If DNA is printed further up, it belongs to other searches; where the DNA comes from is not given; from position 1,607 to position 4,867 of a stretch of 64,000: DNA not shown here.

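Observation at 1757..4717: XDH-family fused subunit whose ferredoxin-like domain has lost all eight Fe-S cysteines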

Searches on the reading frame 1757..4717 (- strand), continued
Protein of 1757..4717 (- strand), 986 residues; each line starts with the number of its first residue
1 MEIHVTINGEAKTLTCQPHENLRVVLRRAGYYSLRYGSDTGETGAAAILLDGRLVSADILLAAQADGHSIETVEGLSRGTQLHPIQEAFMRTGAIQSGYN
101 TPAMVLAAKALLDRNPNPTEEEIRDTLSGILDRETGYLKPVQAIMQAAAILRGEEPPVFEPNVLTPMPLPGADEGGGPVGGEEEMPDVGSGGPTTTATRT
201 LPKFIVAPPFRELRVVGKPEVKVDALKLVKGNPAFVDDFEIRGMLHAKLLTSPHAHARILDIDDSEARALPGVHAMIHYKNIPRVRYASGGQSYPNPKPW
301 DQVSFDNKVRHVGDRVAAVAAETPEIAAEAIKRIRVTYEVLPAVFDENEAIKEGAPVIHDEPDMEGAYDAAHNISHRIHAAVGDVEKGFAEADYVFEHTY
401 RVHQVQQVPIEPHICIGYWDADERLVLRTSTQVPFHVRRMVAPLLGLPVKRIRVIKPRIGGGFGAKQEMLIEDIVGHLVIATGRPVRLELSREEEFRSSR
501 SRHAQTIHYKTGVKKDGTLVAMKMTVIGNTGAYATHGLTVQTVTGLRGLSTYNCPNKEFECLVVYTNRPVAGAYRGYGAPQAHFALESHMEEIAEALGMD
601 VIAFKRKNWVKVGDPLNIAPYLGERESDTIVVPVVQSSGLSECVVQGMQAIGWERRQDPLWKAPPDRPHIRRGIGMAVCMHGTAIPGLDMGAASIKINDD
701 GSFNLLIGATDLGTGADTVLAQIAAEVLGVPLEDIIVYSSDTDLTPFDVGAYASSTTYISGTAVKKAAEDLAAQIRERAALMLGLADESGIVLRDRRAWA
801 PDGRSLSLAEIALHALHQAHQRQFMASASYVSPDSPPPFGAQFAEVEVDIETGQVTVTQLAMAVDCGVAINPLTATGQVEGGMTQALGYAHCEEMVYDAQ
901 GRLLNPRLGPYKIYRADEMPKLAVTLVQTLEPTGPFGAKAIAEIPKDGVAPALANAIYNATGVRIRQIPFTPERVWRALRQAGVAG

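Call 65: find_encoding_contigs(protein=P0388, flank=9000, max_places=1)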
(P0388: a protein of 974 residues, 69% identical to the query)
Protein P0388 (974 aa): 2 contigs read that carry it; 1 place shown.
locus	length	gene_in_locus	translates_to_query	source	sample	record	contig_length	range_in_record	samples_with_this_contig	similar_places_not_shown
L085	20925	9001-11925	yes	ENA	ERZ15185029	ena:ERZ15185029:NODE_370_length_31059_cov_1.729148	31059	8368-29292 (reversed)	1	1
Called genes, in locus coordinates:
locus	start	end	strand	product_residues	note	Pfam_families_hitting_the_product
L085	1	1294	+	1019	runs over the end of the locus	?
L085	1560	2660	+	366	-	PF02608:Bmp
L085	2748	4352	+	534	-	PF00005:ABC_tran, PF13304:AAA_21 (faint), PF00005:ABC_tran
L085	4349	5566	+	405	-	PF02653:BPD_transp_2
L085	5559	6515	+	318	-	PF02653:BPD_transp_2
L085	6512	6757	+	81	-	PF02597:ThiS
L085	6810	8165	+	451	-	PF01979:Amidohydro_1, PF07969:Amidohydro_3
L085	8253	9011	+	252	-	PF03450:CO_deh_flav_C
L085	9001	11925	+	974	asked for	PF00111:Fer2, PF01799:Fer2_2, PF01315:Ald_Xan_dh_C, PF02738:MoCoBD_1, PF20256:MoCoBD_2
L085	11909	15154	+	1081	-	PF00464:SHMT, PF01571:GCV_T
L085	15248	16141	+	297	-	PF12146:Hydrolase_4 (weak), PF00561:Abhydrolase_1, PF12697:Abhydrolase_6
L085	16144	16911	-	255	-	PF19420:DDAH_eukar, PF02274:ADI (weak)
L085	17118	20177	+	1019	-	PF00521:DNA_topoisoIV, PF03989:DNA_gyraseA_C (faint)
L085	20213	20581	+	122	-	PF00313:CSD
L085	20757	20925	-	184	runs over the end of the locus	-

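Call 66: find_encoding_contigs(protein=P0317, flank=9000, max_places=1)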
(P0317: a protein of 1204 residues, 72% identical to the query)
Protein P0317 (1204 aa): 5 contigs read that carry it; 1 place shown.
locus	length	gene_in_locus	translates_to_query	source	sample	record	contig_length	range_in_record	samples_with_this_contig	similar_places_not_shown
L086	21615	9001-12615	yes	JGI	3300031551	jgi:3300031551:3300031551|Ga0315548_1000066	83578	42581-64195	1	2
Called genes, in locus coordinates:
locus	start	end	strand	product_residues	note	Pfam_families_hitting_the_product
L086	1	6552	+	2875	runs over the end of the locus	PF10091:Glycoamylase, PF06165:GH94_b-supersand, PF17167:Glyco_hydro_94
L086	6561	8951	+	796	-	PF00989:PAS, PF00989:PAS, PF08447:PAS_3, PF08448:PAS_4, PF13188:PAS_8, PF13426:PAS_9, PF01590:GAF, PF13185:GAF_2, +5 more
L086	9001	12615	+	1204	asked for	PF03450:CO_deh_flav_C, PF00111:Fer2, PF01799:Fer2_2, PF01315:Ald_Xan_dh_C, PF02738:MoCoBD_1, PF20256:MoCoBD_2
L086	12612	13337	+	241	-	PF12838:Fer4_7, PF13484:Fer4_16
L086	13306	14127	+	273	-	PF03372:Exo_endo_phos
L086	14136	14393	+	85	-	-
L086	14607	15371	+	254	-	-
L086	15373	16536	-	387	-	PF04015:DUF362, PF13187:Fer4_9 (weak), PF00037:Fer4 (weak), PF12797:Fer4_2 (faint), PF12838:Fer4_7, PF13237:Fer4_10 (weak), PF14697:Fer4_21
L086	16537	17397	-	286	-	PF14512:TM1586_NiRdase, PF00881:Nitroreductase (faint)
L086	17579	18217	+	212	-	PF00440:TetR_N, PF17918:TetR_C_15, PF17928:TetR_C_22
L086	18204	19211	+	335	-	PF00149:Metallophos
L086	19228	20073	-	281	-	PF00528:BPD_transp_1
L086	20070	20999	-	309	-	PF19300:BPD_transp_1_N, PF00528:BPD_transp_1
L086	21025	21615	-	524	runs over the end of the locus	PF00496:SBP_bac_5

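Call 69: find_encoding_contigs(protein=P0002, flank=3000, max_places=1)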
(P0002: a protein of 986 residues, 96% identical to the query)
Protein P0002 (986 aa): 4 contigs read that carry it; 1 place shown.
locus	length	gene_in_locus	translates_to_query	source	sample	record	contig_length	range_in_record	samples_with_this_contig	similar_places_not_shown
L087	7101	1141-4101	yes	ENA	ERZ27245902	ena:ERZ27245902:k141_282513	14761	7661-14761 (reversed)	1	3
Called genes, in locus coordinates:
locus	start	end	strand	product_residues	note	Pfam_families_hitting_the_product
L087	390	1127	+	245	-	PF00941:FAD_binding_5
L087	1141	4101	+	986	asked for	PF01799:Fer2_2, PF01315:Ald_Xan_dh_C, PF02738:MoCoBD_1, PF20256:MoCoBD_2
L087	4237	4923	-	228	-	PF00072:Response_reg, PF00486:Trans_reg_C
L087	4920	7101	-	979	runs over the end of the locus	PF02743:dCache_1, PF08448:PAS_4 (faint), PF01590:GAF, PF13185:GAF_2, PF13492:GAF_3, PF13188:PAS_8 (weak), PF00512:HisKA, PF02518:HATPase_c, +1 more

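Call 70: find_encoding_contigs(protein=P0005, flank=3000, max_places=1)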
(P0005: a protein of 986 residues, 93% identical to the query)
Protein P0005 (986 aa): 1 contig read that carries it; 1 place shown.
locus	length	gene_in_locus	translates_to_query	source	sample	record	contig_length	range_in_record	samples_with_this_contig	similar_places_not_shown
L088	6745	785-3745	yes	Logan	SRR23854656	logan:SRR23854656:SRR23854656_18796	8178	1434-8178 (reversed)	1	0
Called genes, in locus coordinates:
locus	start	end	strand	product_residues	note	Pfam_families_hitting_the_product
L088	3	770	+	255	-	?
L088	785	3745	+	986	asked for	PF01799:Fer2_2, PF01315:Ald_Xan_dh_C, PF02738:MoCoBD_1, PF20256:MoCoBD_2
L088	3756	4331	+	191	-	-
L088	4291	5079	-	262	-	PF01694:Rhomboid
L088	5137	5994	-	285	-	PF01966:HD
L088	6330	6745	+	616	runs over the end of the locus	?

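Call 83: predict_structure(alignment_id=A1)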
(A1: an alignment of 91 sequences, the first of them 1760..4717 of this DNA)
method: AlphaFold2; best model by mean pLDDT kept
length: 986 residues; sequences in the alignment: 91
mean_pLDDT: 82.3   pTM: 0.82
mean pLDDT of the five models: 82.3, 79.8, 78.5, 75.5, 74.7
residues with pLDDT >= 90: 454; 70-90: 333; 50-70: 148; < 50: 51
segments of 3 or more residues with pLDDT < 50: 172-198, 684-688, 742-751, 753-755
pLDDT, mean of each block of 10 residues (from residue 1): 96 93 91 78 82 91 95 89 92 78 93 93 85 76 92 83 67 39 30 36 64 64 75 84 94 94 97 97 83 63 91 94 96 97 93 93 81 90 95 98 74 88 91 71 90 75 58 95 95 75 88 97 95 81 87 94 90 64 94 96 93 84 61 79 91 90 93 93 53 85 80 67 89 79 44 54 86 94 91 94 94 79 79 64 95 93 78 75 80 74 67 68 81 58 80 95 92 91 80
secondary structure, 60 per line:
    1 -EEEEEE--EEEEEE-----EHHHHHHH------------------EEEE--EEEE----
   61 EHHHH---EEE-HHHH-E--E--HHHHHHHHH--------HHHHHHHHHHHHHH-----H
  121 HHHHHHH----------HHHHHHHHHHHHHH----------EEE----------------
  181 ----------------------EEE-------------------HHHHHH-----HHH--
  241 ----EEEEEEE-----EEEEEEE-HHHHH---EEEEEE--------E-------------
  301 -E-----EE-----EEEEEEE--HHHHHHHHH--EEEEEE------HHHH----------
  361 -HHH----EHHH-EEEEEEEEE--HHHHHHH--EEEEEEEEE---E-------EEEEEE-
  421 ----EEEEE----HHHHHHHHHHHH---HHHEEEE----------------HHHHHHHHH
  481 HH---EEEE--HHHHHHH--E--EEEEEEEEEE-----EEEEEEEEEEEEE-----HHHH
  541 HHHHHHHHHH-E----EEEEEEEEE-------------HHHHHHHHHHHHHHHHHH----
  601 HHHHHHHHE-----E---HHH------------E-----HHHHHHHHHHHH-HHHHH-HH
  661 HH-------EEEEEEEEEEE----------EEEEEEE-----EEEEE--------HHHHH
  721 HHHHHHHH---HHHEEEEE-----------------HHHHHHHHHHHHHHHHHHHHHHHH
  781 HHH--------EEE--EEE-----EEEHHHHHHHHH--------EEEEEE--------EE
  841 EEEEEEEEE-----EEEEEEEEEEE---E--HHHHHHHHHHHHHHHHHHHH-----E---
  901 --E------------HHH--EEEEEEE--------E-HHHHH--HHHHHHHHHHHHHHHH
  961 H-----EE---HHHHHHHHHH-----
elements in order (helices of 4 or more, strands of 3 or more residues): E2-7 E10-15 H22-28 E47-50 E53-56 H62-65 E69-71 H73-76 H84-92 H101-114 H120-127 H138-151 E162-164 E203-205 H225-230 E245-251 E257-263 H265-269 E273-278 E315-321 H324-332 E335-340 H347-350 E374-382 H385-391 E394-402 E414-419 E425-429 H434-445 E452-455 H472-482 E486-489 H492-498 E504-513 E519-531 H537-550 E557-565 H579-596 H601-608 H640-651 H653-657 H659-662 E670-680 E691-697 E703-707 H716-728 E735-739 H757-783 E792-794 E797-799 E805-807 H808-816 E825-830 E839-849 E855-865 H872-891 E921-927 H938-942 H945-961 H972-981

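Call 85: fold_search(model_id=the predicted structure, library=pdb)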
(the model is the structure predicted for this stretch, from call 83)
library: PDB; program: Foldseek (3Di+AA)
matches with E <= 10: 274; with E <= 0.001: 116
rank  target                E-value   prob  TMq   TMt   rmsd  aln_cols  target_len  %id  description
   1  1sij                  4.5e-73  1.00  0.77  0.84   6.6      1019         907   27  Crystal structure of the Aldehyde Dehydrogenase (a.k.a. AOR or MOP) of Desulfovibrio gigas covalently bound to [AsO3]- (released 2004-07-27)
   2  1dgj                  3.4e-72  1.00  0.79  0.85   4.9      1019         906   27  CRYSTAL STRUCTURE OF THE ALDEHYDE OXIDOREDUCTASE FROM DESULFOVIBRIO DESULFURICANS ATCC 27774 (released 2000-03-22)
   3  1rm6_D                3.0e-67  1.00  0.67  0.86   4.3       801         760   35  Structure of 4-hydroxybenzoyl-CoA reductase from Thauera aromatica (released 2004-12-21)
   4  1rm6_A                5.3e-66  1.00  0.67  0.86   4.3       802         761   35  Structure of 4-hydroxybenzoyl-CoA reductase from Thauera aromatica (released 2004-12-21)
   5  8j79_B                1.8e-63  1.00  0.77  0.60  13.0      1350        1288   20  Bovine Xanthine Oxidoreductase Crystallized with oxypurinol (released 2023-05-24)
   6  6ac4_A                2.6e-63  1.00  0.76  0.59  12.0      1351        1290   19  Rat Xanthine oxidoreductase, D428N variant (released 2019-08-28)
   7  6ac1_A                3.5e-63  1.00  0.77  0.60  10.9      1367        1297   20  Rat Xanthine oxidoreductase, NADH bound form (released 2019-07-31)
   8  6ad4_A                6.2e-63  1.00  0.76  0.59  11.1      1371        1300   20  Rat Xanthine oxidoreductase, D428A variant, NADH bound form (released 2019-07-31)
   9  3amz_A                9.2e-63  1.00  0.78  0.61  11.9      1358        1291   20  Bovine Xanthine Oxidoreductase urate bound form (released 2010-12-01)
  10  6abu_A                1.2e-62  1.00  0.77  0.59  11.9      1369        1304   19  Rat Xanthine oxidoreductase, NAD bound form (released 2019-07-31)
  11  6adj_B                1.2e-62  1.00  0.76  0.59  12.8      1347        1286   19  Rat Xanthine oxidoreductase, D428E variant (released 2019-08-07)
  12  3una_B                1.3e-62  1.00  0.77  0.60  12.6      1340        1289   20  Crystal Structure of Bovine Milk Xanthine Dehydrogenase with NAD Bound (released 2012-05-09)
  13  4yty_A                1.6e-62  1.00  0.77  0.59  13.8      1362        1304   19  Structure of rat xanthine oxidoreductase, C535A/C992R/C1324S, NADH bound form (released 2015-04-22)
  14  8j79_A                1.7e-62  1.00  0.77  0.60  12.7      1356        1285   20  Bovine Xanthine Oxidoreductase Crystallized with oxypurinol (released 2023-05-24)
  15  1fo4_A                1.8e-62  1.00  0.77  0.60  12.7      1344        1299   20  CRYSTAL STRUCTURE OF XANTHINE DEHYDROGENASE ISOLATED FROM BOVINE MILK (released 2000-10-25)
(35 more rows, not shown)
